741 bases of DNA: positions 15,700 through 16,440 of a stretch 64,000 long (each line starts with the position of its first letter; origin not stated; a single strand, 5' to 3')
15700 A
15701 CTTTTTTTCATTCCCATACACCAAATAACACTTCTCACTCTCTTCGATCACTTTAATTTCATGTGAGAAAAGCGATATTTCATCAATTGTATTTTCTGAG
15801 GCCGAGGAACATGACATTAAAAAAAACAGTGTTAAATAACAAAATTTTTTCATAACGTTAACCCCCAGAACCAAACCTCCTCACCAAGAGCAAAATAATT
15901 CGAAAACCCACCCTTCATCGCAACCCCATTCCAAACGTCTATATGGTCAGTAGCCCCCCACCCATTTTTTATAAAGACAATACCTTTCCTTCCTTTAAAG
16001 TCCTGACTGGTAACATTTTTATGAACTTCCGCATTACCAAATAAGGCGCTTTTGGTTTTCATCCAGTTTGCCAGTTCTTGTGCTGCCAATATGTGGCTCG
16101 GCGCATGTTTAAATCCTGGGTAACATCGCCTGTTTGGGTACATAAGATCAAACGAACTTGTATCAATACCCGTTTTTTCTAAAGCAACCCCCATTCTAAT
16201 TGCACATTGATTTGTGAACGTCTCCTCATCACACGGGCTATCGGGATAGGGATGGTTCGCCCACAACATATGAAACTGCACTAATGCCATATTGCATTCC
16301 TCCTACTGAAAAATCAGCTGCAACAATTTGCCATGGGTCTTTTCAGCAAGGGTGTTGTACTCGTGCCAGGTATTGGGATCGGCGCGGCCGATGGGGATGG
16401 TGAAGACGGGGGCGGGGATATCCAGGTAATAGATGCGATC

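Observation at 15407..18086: Four-gene operon: MotA/ExbB-like channel + MotB-like/vWA anchor + Tae4-like amidase + lipoprotein, a candidate undescribed stator-driven system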

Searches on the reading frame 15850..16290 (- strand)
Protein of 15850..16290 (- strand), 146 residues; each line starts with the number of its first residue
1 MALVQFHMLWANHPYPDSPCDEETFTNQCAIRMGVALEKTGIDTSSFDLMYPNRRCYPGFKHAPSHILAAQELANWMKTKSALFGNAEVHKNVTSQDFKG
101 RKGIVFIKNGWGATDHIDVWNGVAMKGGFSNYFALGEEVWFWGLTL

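Call 3: search_protein_families(library=pfam, proteins=[window:15850-16290:-], max_evalue=1)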
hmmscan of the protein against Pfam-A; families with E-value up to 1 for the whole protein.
window:15850-16290:- (146 aa): 1 family
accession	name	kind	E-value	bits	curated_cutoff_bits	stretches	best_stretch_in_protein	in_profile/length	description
PF14113.12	Tae4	-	4.1e-20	72.5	27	1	25-142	1-125/125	Type VI secretion system (T6SS), amidase effector protein 4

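Call 4: search_protein_families(library=padloc, proteins=[window:15850-16290:-], max_evalue=1)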
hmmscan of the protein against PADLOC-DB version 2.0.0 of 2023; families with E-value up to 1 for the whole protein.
window:15850-16290:- (146 aa): 0 families

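Call 5: search_protein_families(library=ncbifam, proteins=[window:15850-16290:-], max_evalue=1)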
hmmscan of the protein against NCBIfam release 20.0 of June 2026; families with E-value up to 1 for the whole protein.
window:15850-16290:- (146 aa): 0 families

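Call 7: search_solved_structures(query=window:15850-16290:-, max_evalue=1, show_alignments=2)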
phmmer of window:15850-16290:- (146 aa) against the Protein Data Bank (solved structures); distinct sequences matched with E-value up to 1: 37.
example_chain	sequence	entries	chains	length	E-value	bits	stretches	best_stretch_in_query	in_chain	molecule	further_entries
4bi3_A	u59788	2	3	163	3.1e-06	30.1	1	24-144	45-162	SSP1 | SSSP1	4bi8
4bi4_A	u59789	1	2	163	5.6e-05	26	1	25-144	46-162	SSP1 C50A MUTANT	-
6ijf_C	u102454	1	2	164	0.00013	24.8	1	24-144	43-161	Tae4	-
4hfk_A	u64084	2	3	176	0.00047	23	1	21-123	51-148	Putative cytoplasmic protein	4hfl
4hff_A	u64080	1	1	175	0.0005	22.9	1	25-123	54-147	Putative cytoplasmic protein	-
4j30_A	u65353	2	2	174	0.00051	22.9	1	25-123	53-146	Putative cytoplasmic protein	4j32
4jur_A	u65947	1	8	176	0.00052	22.8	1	25-123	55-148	Putative cytoplasmic protein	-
5h1s_U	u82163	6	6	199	0.073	15.9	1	6-101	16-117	50S ribosomal protein L22, chloroplastic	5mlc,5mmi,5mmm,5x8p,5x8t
4v61_BU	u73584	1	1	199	0.084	15.7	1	6-101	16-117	Ribosomal Protein L22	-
4ki8_A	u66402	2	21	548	0.5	13.1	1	95-133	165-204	GroEL protein | 60 kDa chaperonin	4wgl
2yey_A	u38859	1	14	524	0.67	12.7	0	95-134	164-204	60 KDA CHAPERONIN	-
1ss8_A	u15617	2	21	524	0.67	12.7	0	95-134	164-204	groEL protein | 60 kDa chaperonin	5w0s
1pcq_A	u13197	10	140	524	0.67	12.7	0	95-134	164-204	groEL protein | 60 KDA CHAPERONIN | Chaperonin GroEL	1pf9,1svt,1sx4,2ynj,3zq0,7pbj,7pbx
1sx3_A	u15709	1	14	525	0.67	12.7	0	95-134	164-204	groEL protein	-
4hel_A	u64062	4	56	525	0.67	12.7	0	95-134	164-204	60 kDa chaperonin 4 | Chaperonin GroEL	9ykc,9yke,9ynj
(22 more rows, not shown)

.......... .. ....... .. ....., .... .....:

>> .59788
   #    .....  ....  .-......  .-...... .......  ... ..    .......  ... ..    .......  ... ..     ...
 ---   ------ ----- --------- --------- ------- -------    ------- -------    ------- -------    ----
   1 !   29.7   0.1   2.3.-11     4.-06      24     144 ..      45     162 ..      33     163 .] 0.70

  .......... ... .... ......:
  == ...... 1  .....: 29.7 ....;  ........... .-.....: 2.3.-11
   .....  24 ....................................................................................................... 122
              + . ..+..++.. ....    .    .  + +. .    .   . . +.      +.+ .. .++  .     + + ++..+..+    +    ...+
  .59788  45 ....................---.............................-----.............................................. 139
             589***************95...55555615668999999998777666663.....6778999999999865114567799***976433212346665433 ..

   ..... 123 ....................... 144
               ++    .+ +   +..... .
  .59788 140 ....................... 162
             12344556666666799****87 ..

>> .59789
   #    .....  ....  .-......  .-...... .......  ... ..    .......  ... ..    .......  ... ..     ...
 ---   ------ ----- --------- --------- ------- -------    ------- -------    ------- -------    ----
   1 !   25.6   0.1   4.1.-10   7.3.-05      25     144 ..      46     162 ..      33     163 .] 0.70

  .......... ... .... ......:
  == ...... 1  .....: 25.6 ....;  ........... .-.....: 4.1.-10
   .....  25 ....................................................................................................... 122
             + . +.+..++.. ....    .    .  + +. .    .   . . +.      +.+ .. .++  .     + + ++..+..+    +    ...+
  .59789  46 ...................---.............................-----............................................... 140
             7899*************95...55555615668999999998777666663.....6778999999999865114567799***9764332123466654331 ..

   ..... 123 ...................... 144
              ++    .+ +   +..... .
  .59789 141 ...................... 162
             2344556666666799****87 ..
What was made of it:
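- On Tae4 amidase effector / immunity pair: C29 aligns with C50 of Ssp1 (call 7).
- Checked: It matches Ssp1 (PDB 4bi3) at E 3e-6 with the catalytic Cys aligned (call 7).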

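Call 31: find_homologous_proteins(query=window:15850-16290:-, max_evalue=0.001)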
Query window:15850-16290:- (146 aa): 194 proteins with E <= 0.001 among 199 candidates; the best 120 are listed.
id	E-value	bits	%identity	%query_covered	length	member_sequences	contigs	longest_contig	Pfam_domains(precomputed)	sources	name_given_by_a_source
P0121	1.1e-86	306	86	100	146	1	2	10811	PF14113.13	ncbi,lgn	-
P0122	1.2e-85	303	83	100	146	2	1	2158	PF14113.13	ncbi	-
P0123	1.2e-84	299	82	100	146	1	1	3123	PF14113.13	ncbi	-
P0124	5.0e-84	298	81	100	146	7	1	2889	PF14113.13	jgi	jgi:hypothetical protein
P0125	1.2e-79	283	80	97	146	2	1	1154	PF14113.13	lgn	-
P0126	3.1e-79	282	78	99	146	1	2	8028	PF14113.13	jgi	jgi:hypothetical protein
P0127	2.1e-78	279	77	100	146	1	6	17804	PF14113.13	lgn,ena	-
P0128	1.2e-77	277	73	100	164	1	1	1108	PF14113.13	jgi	jgi:hypothetical protein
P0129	2.9e-76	272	77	99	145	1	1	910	PF14113.13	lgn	-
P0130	2.3e-74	266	77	99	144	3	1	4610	PF14113.13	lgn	-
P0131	2.3e-74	266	71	100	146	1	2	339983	PF14113.13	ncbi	-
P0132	9.9e-74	264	74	99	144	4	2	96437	PF14113.13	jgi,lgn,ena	-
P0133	3.3e-73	262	74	99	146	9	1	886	PF14113.13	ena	-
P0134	5.2e-73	262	75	99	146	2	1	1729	PF14113.13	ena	-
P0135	8.0e-73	261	76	97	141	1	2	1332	PF14113.13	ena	-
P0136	8.7e-73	261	76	99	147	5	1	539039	PF14113.13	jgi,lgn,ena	-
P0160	5.4e-63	229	65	99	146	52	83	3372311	PF14113.13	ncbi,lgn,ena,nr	ncbi:hypothetical protein R5M54_004731 [Vibrio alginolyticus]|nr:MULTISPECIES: T6SS effector amidase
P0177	1.8e-59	218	61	99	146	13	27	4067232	PF14113.13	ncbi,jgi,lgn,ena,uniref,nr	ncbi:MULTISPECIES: T6SS effector amidase Tae4 family protein [Pseudoalteromonas]|uniref:T6SS effecto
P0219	8.5e-51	190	58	97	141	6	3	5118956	PF14113.13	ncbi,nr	ncbi:type VI secretion system amidase effector protein Tae4 [Kosakonia oryzendophytica]|nr:type VI s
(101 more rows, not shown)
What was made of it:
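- The nearest relatives of this Tae4 are named as T6SS cargo (call 31).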

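Call 32: find_encoding_contigs(protein=P0160, flank=8000, max_places=3)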
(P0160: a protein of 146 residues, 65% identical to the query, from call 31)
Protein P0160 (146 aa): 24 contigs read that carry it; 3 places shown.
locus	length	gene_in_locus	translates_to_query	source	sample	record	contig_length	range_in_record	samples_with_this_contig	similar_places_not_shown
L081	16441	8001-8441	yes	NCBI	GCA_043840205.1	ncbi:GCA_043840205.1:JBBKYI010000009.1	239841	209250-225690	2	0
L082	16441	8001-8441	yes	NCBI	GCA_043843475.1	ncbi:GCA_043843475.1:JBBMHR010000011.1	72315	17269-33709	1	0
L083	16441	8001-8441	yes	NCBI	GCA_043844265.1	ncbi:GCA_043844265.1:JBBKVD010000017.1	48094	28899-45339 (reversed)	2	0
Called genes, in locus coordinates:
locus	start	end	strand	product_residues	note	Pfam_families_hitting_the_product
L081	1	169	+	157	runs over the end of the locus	PF11163:DUF2947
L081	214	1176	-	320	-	PF13495:Phage_int_SAM_4, PF00589:Phage_integrase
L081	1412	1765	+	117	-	-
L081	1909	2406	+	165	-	-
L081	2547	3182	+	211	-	-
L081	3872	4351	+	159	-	PF13673:Acetyltransf_10, PF00583:Acetyltransf_1, PF13508:Acetyltransf_7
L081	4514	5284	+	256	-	PF12146:Hydrolase_4, PF00561:Abhydrolase_1, PF12697:Abhydrolase_6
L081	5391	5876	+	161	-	-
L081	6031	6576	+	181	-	-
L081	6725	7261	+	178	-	PF06042:NTP_transf_6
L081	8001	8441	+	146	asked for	PF14113:Tae4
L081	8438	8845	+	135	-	-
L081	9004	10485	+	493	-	-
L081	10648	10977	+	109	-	-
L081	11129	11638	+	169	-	PF13238:AAA_18 (faint)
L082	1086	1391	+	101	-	PF07978:NIPSNAP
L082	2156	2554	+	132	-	PF19744:DUF6232 (weak)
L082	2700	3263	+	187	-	-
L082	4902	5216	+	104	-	-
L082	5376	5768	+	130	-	PF09346:SMI1_KNR4, PF14567:SUKH_5 (weak), PF14568:SUKH_6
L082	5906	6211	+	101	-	-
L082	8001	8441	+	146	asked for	PF14113:Tae4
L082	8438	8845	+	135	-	-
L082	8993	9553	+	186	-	PF05076:SUFU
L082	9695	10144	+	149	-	PF00583:Acetyltransf_1, PF13673:Acetyltransf_10, PF13508:Acetyltransf_7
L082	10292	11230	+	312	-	PF19749:DUF6236 (weak)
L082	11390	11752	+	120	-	-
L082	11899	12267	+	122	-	PF00903:Glyoxalase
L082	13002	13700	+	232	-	PF01810:LysE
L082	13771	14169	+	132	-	PF09346:SMI1_KNR4 (weak)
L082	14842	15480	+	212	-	PF05175:MTS (faint), PF06325:PrmA (weak), PF13489:Methyltransf_23, PF02353:CMAS (weak), PF08241:Methyltransf_11, PF08242:Methyltransf_12, PF13649:Methyltransf_25, PF13847:Methyltransf_31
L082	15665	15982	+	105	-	-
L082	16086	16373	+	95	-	-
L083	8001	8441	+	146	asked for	PF14113:Tae4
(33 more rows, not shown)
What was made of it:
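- The same Tae4 plus 4-nt-overlapping partner sits in a Vibrio array of small same-strand cassette-like ORFs beside a tyrosine integrase (Phage_integrase) (call 32).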

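Call 33: find_encoding_contigs(protein=P0136, flank=8000, max_places=2)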
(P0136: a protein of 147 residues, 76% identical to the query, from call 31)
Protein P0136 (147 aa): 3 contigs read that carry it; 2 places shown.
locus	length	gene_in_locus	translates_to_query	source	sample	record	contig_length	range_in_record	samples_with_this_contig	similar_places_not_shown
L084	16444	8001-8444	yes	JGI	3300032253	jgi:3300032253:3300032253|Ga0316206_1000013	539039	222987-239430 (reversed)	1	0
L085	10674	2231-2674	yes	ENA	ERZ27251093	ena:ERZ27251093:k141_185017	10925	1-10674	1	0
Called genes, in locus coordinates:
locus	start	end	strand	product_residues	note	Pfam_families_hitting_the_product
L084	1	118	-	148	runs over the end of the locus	-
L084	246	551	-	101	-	PF01381:HTH_3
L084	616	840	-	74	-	PF06296:RelE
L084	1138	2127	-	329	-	PF04199:Cyclase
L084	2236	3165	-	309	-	PF00126:HTH_1, PF03466:LysR_substrate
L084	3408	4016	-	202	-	PF14014:DUF4230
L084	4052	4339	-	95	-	-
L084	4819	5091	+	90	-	-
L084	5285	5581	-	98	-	PF07045:DUF1330 (weak)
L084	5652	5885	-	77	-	-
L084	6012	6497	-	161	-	PF14113:Tae4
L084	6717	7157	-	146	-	PF09335:VTT_dom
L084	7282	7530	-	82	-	PF14384:BrnA_antitoxin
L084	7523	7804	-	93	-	PF04365:BrnT_toxin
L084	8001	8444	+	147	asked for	PF14113:Tae4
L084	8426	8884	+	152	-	-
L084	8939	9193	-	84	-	-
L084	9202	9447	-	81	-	PF18648:ADPRTs_Tse2 (weak)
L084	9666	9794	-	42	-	-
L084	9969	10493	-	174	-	PF08937:ThsB_TIR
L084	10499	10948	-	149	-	PF18181:SLATT_1, PF14015:DUF4231, PF18184:SLATT_3 (weak)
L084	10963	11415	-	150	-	PF08937:ThsB_TIR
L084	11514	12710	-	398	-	PF01609:DDE_Tnp_1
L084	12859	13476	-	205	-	-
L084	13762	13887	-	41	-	-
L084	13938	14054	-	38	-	-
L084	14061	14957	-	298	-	-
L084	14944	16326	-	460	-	PF01966:HD (weak)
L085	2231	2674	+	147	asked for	PF14113:Tae4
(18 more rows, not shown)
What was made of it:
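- It also sits in an island with toxin-antitoxin (TA), TIR and transposase genes (call 33).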

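Call 77: find_encoding_contigs(protein=P0219, flank=8000, max_places=1)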
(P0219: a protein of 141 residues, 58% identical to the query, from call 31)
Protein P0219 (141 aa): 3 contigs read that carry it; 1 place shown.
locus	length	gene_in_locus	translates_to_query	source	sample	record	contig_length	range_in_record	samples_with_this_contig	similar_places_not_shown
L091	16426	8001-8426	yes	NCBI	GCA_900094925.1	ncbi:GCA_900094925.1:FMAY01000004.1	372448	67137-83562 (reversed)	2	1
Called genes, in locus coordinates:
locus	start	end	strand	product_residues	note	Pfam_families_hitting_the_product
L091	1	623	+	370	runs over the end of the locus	PF07995:GSDH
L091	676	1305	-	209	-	PF02798:GST_N, PF13417:GST_N_3, PF13409:GST_N_2, PF00043:GST_C (weak), PF13410:GST_C_2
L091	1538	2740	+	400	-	PF00768:Peptidase_S11, PF13354:Beta-lactamase2, PF07943:PBP5_C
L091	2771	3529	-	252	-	PF08220:HTH_DeoR, PF00455:DeoRC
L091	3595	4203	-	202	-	PF01569:PAP2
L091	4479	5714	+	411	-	PF07690:MFS_1, PF00083:Sugar_tr (weak)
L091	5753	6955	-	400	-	PF07690:MFS_1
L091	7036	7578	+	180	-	PF00440:TetR_N, PF17940:TetR_C_31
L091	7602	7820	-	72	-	PF24697:DUF7661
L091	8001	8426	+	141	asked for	PF14113:Tae4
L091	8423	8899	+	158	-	-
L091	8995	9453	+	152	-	-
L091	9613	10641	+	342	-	PF02129:Peptidase_S15 (faint), PF00135:COesterase (weak), PF12740:PETase (faint), PF20434:BD-FAE, PF07859:Abhydrolase_3, PF12146:Hydrolase_4 (faint), PF00326:Peptidase_S9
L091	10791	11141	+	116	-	PF06993:DUF1304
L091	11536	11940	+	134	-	-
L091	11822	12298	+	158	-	-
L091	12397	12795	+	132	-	-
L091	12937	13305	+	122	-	-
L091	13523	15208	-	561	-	PF06826:Asp-Al_Ex, PF02080:TrkA_C, PF06826:Asp-Al_Ex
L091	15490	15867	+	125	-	PF11045:YbjM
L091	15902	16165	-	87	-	PF00462:Glutaredoxin, PF05768:Glrx-like (weak)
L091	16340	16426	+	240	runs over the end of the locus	PF00881:Nitroreductase, PF28600:Nitroreductase_C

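Call 78: find_encoding_contigs(protein=P0177, flank=8000, max_places=1)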
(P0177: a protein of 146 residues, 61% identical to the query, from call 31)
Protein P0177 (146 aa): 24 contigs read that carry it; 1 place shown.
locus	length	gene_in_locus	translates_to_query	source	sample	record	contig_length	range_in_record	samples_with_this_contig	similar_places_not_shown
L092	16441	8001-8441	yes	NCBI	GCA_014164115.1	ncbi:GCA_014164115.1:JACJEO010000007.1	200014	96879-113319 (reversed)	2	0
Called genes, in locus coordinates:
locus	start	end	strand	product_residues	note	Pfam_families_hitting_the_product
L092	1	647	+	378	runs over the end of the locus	PF00988:CPSase_sm_chain, PF00117:GATase, PF07722:Peptidase_C26 (faint)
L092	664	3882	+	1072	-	PF25596:CPSase_L_D1, PF02786:CPSase_L_D2, PF02787:CPSase_L_D3, PF25596:CPSase_L_D1, PF02222:ATP-grasp (weak), PF02655:ATP-grasp_3 (weak), PF02786:CPSase_L_D2, PF02142:MGS, +4 more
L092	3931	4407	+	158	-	PF03449:GreA_GreB_N, PF01272:GreA_GreB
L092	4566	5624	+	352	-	PF02016:Peptidase_S66, PF17676:Peptidase_S66C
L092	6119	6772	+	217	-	PF00926:DHBP_synthase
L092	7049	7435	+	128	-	-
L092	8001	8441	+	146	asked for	PF14113:Tae4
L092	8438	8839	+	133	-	-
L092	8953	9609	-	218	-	PF14512:TM1586_NiRdase (weak), PF00881:Nitroreductase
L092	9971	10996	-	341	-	PF08240:ADH_N, PF00107:ADH_zinc_N, PF13602:ADH_zinc_N_2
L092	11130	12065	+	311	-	PF00126:HTH_1, PF03466:LysR_substrate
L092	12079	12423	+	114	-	-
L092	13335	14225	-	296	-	PF23678:YqhI, PF01738:DLH, PF00326:Peptidase_S9 (weak)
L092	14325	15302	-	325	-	-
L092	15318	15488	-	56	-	-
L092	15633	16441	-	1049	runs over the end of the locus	PF00873:ACR_tran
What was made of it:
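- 15407..15853 (-): g4: periplasmic lipoprotein, 148 aa, with lipobox LMSC15 and conserved Cys residues. It is the putative cognate immunity protein. A small overlapping ORF also follows Tae4 in L091 and L092 (calls 77, 78).
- In Kosakonia and Pseudoalteromonas it lies among housekeeping genes (calls 77, 78).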

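Call 85: search_dna_similar(query=window:15850-16290:-, collection=plasmids, mode=protein, max_evalue=1e-10, max_rows=8)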
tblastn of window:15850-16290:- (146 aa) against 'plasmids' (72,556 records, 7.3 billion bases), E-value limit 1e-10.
Records with a match: 12; places in all: 12; records where one place covers at least 80% of the query: 12.
Best place of each record, by identity: <60% 12.
By first word of the organism name: Pantoea 11; Paraburkholderia 1.
By predicted mobility (MOB-suite, as given by PLSDB): non-mobilizable 12.
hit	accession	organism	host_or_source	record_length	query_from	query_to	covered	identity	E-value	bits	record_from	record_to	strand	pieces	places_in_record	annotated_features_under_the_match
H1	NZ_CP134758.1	Pantoea agglomerans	Allium cepa,cell culture,bulb ...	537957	4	144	97%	30.1%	5e-13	72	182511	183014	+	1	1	T6SS effector amidase Tae4 family protein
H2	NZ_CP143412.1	Pantoea agglomerans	-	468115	4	144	97%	29.5%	5e-13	72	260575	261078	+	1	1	T6SS effector amidase Tae4 family protein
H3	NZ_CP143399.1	Pantoea agglomerans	Brassica napus,cell culture,Seed,Seed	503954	4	144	97%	29.5%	5e-13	72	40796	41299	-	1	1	T6SS effector amidase Tae4 family protein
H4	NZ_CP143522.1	Pantoea agglomerans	-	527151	4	144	97%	29.5%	5e-13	72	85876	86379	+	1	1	T6SS effector amidase Tae4 family protein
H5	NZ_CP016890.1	Pantoea agglomerans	single cell,lettuce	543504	4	144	97%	29.5%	5e-13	72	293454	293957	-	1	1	T6SS effector amidase Tae4 family protein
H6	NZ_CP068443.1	Pantoea agglomerans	Fungi,tissue sample,perithecium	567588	4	144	97%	29.5%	5e-13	72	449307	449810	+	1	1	T6SS effector amidase Tae4 family protein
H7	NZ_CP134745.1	Pantoea agglomerans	Allium cepa,cell culture,leaf ...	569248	4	144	97%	29.5%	5e-13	72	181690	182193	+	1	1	T6SS effector amidase Tae4 family protein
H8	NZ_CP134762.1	Pantoea agglomerans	Allium cepa,cell culture,bulb ...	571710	4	144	97%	29.5%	5e-13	72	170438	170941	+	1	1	T6SS effector amidase Tae4 family protein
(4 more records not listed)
